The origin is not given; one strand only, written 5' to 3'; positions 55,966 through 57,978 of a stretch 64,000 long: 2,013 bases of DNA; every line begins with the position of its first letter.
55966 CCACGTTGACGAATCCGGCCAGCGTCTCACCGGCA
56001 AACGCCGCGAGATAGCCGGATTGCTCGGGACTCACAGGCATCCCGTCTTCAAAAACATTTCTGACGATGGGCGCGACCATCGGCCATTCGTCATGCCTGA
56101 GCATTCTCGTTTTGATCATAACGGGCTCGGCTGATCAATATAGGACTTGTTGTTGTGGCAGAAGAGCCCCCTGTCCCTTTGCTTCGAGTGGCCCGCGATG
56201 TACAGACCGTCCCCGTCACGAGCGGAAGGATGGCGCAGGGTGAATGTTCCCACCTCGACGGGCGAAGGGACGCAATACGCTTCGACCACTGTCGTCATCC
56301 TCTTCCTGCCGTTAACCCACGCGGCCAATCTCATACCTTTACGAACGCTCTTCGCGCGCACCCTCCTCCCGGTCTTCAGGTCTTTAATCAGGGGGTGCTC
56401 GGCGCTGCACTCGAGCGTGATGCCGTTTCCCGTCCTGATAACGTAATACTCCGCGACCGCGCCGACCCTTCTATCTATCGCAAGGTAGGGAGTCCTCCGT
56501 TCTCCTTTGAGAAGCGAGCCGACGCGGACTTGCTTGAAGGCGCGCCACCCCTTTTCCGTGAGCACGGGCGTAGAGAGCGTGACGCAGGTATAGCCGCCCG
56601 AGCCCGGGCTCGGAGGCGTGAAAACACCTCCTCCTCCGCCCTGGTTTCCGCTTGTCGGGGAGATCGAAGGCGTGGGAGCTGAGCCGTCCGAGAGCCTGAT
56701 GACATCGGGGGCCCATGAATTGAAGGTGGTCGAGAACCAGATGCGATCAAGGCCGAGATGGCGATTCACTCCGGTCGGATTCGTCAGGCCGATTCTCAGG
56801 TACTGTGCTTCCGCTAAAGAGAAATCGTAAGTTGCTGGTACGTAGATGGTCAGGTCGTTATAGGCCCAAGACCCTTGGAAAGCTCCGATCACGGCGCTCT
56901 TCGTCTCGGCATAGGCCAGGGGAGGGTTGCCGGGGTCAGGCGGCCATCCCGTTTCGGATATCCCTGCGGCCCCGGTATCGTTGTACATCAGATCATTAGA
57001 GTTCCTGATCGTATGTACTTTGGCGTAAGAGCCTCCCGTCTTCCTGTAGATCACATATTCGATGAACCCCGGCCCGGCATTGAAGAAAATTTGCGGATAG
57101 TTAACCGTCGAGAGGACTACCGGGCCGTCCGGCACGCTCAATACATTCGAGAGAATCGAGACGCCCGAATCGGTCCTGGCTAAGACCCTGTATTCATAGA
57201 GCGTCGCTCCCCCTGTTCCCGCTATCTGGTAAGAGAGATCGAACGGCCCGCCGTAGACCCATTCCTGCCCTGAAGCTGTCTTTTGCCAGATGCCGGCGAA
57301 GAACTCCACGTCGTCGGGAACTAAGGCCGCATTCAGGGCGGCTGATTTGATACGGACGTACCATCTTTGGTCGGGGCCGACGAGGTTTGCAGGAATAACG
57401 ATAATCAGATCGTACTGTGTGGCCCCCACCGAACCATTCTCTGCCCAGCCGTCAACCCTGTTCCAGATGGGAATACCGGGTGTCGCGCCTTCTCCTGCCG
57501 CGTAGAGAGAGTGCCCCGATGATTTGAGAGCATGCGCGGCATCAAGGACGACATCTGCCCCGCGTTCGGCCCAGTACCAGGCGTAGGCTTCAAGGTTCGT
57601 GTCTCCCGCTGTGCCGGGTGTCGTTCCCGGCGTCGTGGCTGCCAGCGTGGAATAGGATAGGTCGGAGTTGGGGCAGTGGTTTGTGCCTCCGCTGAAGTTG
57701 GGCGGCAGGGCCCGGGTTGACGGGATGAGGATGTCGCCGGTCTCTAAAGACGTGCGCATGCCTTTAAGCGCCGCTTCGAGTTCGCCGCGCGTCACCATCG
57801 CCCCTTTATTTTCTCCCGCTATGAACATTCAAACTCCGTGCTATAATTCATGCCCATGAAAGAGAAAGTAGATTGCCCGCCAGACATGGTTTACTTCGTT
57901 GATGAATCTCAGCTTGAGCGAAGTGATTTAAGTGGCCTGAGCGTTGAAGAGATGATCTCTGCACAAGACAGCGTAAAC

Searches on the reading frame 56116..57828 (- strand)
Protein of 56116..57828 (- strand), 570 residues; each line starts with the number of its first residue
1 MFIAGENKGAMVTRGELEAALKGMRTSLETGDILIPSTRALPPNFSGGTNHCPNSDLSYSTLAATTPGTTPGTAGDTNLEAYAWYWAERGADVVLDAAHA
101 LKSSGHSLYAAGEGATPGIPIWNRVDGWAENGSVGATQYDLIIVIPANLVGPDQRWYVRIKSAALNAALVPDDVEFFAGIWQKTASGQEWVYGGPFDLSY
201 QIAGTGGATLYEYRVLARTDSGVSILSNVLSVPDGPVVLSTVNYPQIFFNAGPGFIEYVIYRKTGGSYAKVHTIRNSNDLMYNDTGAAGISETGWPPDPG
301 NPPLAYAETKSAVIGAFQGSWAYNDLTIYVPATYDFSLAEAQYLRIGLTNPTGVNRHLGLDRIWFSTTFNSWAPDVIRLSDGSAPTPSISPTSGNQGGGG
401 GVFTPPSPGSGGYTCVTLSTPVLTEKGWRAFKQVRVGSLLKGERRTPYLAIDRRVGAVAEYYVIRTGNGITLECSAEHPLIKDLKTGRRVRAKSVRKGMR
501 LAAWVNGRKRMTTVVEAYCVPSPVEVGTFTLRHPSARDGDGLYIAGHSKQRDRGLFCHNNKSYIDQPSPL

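Call 22: search_protein_families(library=phrogs, proteins=[window:56116-57828:-], max_evalue=0.001)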
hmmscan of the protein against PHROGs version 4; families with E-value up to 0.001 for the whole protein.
window:56116-57828:- (570 aa): 0 families

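Call 95: search_protein_families(library=pfam, proteins=[window:56116-57828:-], max_evalue=0.01)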
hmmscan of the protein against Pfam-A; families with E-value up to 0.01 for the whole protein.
window:56116-57828:- (570 aa): 1 family
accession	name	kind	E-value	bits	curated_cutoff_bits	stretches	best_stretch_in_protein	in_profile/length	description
PF07618.16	DUF1580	-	0.0042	17.1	24.4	0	492-514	24-46/57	Protein of unknown function (DUF1580)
